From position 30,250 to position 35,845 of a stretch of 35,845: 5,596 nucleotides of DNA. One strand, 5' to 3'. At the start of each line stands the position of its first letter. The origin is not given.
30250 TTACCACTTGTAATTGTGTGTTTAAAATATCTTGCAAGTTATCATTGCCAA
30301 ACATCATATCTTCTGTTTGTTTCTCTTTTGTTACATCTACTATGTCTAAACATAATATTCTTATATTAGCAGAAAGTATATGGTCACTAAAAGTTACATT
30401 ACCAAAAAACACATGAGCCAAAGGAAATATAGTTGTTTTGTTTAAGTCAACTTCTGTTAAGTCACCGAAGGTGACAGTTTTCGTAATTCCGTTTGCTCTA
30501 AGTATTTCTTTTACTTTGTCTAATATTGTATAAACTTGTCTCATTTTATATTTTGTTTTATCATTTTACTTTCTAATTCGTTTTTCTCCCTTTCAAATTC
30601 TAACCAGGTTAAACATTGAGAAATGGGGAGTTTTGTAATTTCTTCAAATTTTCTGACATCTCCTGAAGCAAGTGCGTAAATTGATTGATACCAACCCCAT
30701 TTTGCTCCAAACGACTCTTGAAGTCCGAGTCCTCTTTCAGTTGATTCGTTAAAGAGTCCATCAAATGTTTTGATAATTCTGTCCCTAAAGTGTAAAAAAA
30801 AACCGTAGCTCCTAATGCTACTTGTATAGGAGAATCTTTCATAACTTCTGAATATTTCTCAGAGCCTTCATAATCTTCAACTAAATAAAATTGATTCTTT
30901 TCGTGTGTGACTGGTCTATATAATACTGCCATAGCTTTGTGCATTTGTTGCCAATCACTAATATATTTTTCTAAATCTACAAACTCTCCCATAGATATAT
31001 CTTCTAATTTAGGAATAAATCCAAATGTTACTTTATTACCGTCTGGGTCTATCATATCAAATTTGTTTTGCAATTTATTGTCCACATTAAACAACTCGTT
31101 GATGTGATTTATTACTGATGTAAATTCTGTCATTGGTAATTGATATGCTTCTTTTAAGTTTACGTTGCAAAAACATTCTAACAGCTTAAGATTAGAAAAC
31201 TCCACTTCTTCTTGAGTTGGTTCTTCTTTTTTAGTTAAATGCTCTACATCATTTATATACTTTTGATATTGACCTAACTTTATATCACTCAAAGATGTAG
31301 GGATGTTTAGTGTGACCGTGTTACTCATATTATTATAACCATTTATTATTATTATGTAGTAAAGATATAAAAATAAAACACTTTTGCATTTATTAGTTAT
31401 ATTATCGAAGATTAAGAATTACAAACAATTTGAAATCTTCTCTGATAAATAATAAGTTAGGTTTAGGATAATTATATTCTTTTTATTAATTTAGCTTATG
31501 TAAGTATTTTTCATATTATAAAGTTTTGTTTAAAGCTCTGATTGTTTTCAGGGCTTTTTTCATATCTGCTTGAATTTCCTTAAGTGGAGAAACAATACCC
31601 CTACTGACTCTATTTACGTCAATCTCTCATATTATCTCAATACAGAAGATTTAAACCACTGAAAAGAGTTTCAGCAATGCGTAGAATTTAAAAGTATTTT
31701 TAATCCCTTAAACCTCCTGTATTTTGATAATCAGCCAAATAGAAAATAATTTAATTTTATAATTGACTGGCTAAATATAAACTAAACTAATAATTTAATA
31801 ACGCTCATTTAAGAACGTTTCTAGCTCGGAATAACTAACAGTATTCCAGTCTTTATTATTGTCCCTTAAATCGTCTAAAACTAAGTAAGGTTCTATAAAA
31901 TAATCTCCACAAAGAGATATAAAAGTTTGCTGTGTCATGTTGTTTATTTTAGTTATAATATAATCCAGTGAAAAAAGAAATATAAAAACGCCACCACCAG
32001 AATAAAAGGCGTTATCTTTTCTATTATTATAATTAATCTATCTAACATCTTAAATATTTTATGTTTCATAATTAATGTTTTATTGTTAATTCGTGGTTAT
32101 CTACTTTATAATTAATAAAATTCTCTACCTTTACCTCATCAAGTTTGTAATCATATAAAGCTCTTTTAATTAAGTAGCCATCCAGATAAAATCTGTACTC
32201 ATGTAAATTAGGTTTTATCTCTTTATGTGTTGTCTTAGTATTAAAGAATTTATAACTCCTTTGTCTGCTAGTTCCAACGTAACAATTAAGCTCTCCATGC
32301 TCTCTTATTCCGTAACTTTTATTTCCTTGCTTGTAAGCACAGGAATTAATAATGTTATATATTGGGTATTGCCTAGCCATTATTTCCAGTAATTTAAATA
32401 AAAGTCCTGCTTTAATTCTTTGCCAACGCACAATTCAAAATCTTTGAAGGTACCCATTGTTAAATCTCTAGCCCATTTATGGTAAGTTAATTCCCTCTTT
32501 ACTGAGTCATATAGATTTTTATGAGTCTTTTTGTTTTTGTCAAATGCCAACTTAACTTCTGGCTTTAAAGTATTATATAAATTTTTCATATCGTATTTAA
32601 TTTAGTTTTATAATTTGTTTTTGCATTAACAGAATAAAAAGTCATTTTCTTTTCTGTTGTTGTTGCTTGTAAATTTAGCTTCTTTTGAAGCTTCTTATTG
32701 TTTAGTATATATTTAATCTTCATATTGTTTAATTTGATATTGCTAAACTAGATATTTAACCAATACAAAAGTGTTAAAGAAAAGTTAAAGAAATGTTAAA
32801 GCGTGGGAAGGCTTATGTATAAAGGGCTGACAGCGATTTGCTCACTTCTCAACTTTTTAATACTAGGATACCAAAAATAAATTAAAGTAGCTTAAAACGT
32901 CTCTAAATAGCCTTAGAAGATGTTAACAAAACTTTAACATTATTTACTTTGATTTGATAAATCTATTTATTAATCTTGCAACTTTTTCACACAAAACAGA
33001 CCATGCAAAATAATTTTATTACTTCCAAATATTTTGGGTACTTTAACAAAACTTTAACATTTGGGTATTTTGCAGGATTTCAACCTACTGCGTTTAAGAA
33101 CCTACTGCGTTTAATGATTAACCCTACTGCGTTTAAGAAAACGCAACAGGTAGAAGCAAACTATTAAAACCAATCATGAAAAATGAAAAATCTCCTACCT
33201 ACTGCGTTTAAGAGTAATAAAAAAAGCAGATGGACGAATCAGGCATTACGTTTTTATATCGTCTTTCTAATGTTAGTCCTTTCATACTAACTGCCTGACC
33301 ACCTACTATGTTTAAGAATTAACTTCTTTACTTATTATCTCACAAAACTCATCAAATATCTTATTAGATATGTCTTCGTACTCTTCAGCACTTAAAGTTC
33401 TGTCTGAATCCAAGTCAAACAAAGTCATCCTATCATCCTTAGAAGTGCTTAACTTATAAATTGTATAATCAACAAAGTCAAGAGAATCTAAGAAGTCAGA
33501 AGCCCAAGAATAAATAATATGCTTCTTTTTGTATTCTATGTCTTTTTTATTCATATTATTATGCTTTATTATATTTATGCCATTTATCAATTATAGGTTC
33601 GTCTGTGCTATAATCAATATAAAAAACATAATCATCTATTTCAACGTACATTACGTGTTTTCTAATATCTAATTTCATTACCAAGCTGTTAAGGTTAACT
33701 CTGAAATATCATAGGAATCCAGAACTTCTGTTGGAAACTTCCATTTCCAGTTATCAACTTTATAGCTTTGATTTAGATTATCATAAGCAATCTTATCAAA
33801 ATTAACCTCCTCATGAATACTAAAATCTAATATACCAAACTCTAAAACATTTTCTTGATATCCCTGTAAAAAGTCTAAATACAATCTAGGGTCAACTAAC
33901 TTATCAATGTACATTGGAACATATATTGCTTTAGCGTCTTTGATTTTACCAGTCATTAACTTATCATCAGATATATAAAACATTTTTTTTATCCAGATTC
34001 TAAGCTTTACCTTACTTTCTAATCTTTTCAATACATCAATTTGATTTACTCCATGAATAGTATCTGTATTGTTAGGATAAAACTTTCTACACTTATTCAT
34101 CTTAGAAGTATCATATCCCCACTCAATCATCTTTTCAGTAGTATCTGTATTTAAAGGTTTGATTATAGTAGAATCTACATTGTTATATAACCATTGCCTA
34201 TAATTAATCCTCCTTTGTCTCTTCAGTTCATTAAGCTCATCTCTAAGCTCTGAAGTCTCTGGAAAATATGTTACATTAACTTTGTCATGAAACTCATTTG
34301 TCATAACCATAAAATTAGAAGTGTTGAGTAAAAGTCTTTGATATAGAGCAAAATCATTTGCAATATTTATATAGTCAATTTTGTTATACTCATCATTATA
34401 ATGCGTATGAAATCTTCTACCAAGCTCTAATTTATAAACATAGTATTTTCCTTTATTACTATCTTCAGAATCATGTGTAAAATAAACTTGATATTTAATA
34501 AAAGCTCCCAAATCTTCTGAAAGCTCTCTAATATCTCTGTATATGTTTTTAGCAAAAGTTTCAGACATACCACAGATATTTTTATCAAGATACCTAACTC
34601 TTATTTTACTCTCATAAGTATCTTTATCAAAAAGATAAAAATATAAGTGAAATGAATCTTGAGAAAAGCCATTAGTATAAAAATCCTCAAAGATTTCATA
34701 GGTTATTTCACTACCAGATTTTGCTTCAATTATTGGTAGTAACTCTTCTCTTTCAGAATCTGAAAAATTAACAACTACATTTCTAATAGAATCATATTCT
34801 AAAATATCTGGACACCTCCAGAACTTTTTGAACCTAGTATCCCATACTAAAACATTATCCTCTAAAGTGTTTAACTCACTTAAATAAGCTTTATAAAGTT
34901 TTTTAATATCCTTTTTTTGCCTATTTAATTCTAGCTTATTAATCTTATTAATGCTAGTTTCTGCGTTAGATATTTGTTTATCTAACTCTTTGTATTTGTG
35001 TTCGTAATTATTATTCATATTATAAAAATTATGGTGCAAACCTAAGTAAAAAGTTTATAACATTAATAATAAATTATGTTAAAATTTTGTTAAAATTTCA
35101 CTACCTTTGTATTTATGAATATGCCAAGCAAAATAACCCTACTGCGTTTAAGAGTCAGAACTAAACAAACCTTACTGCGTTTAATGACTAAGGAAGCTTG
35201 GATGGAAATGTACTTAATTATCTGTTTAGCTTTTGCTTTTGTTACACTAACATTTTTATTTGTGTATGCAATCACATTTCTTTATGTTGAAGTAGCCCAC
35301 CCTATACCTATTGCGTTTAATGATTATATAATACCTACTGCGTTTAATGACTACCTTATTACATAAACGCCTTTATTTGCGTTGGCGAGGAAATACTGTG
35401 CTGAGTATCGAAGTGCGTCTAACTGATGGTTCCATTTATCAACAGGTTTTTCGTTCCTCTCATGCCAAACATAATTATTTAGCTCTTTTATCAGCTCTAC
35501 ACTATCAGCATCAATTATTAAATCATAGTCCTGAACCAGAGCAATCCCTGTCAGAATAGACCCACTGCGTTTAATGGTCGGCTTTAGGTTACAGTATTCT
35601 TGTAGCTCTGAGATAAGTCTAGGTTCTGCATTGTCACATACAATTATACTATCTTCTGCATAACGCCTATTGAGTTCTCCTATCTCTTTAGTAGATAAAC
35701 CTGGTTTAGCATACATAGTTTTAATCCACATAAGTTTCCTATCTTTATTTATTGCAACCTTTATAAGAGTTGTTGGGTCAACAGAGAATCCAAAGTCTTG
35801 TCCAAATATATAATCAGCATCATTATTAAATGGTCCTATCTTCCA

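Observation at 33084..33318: Second cluster of the same 17-nt motif (five direct copies) 2 kb away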

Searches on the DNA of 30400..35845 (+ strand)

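Call 7: search_dna_similar(query=window:30400-35845:+, collection=phages, mode=distant, max_rows=30)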
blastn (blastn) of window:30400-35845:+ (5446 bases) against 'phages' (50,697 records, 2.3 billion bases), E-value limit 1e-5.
No match.

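Call 77: search_rna_families(source=window, start=31300, end=35400, threshold=evalue, max_evalue=1)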
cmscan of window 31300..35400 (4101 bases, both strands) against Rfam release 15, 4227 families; matches with E-value up to 1: 0.
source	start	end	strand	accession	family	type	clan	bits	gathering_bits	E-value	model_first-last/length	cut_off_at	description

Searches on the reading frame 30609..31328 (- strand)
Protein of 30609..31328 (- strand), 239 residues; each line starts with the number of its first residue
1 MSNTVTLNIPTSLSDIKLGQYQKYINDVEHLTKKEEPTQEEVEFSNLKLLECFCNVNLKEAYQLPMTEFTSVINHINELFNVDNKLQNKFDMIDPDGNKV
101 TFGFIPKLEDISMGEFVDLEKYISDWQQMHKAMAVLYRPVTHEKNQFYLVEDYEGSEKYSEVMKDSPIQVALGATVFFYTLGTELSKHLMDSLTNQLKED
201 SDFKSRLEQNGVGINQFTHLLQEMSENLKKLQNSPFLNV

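Call 8: search_protein_families(library=pfam, proteins=[window:30609-31328:-], max_evalue=0.1)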
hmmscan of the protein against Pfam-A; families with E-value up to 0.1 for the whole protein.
window:30609-31328:- (239 aa): 2 families
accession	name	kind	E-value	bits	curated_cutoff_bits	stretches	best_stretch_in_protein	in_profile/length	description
PF10256.14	Erf4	-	0.048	14.1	29.3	0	62-128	28-94/116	Golgin subfamily A member 7/ERF4 family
PF19538.4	DUF6062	-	0.095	12.5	27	0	187-238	137-189/243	Family of unknown function (DUF6062)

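Call 9: search_protein_families(library=phrogs, proteins=[window:30609-31328:-], max_evalue=0.01)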
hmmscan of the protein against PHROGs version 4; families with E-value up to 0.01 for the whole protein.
window:30609-31328:- (239 aa): 1 family
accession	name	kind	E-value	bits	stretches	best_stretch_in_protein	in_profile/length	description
phrog_32199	-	unknown function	1e-16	62.6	1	7-196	3-168/175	-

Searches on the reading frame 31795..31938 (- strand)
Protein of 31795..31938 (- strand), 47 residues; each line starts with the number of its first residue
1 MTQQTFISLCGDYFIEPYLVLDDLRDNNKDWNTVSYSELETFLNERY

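Call 8: search_protein_families(library=pfam, proteins=[window:31795-31938:-], max_evalue=0.1)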
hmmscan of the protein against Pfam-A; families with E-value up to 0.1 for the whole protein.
window:31795-31938:- (47 aa): 1 family
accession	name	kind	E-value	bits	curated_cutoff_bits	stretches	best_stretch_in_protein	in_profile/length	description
PF07404.17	TEBP_beta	-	0.088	12.9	26.6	1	6-40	28-62/140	Telomere-binding protein beta subunit (TEBP beta)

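Call 9: search_protein_families(library=phrogs, proteins=[window:31795-31938:-], max_evalue=0.01)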
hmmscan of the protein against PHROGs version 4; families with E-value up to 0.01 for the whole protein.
window:31795-31938:- (47 aa): 0 families

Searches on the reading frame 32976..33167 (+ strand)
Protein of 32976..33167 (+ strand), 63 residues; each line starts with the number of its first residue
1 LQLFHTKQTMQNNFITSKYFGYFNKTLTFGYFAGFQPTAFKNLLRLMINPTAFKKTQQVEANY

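Call 8: search_protein_families(library=pfam, proteins=[window:32976-33167:+], max_evalue=0.1)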
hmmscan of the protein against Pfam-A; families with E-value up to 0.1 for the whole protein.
window:32976-33167:+ (63 aa): 0 families

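Call 9: search_protein_families(library=phrogs, proteins=[window:32976-33167:+], max_evalue=0.01)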
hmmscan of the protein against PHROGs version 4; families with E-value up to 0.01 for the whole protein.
window:32976-33167:+ (63 aa): 0 families

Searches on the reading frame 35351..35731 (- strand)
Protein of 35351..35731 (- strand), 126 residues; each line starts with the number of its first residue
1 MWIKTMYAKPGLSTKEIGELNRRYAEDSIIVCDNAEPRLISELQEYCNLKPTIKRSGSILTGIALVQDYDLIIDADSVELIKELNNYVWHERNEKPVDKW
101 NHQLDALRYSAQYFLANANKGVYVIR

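Call 8: search_protein_families(library=pfam, proteins=[window:35351-35731:-], max_evalue=0.1)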
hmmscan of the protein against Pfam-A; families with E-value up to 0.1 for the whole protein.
window:35351-35731:- (126 aa): 1 family
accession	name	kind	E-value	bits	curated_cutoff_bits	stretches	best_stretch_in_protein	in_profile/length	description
PF17288.8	Terminase_3C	-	0.00012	23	26.7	1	2-110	24-152/155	Terminase RNAseH like domain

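Call 9: search_protein_families(library=phrogs, proteins=[window:35351-35731:-], max_evalue=0.01)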
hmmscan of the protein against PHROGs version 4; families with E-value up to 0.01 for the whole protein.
window:35351-35731:- (126 aa): 4 families
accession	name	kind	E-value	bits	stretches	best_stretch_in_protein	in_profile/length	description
phrog_6672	-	head and packaging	8.7e-21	75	1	4-118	10-133/145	terminase large subunit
phrog_5653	-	head and packaging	1.7e-17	64.8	1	6-119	65-185/199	terminase large subunit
phrog_10250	-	head and packaging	5.1e-09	37.2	1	67-124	163-225/228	terminase large subunit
phrog_8947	-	unknown function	0.00021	22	1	29-102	21-94/219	-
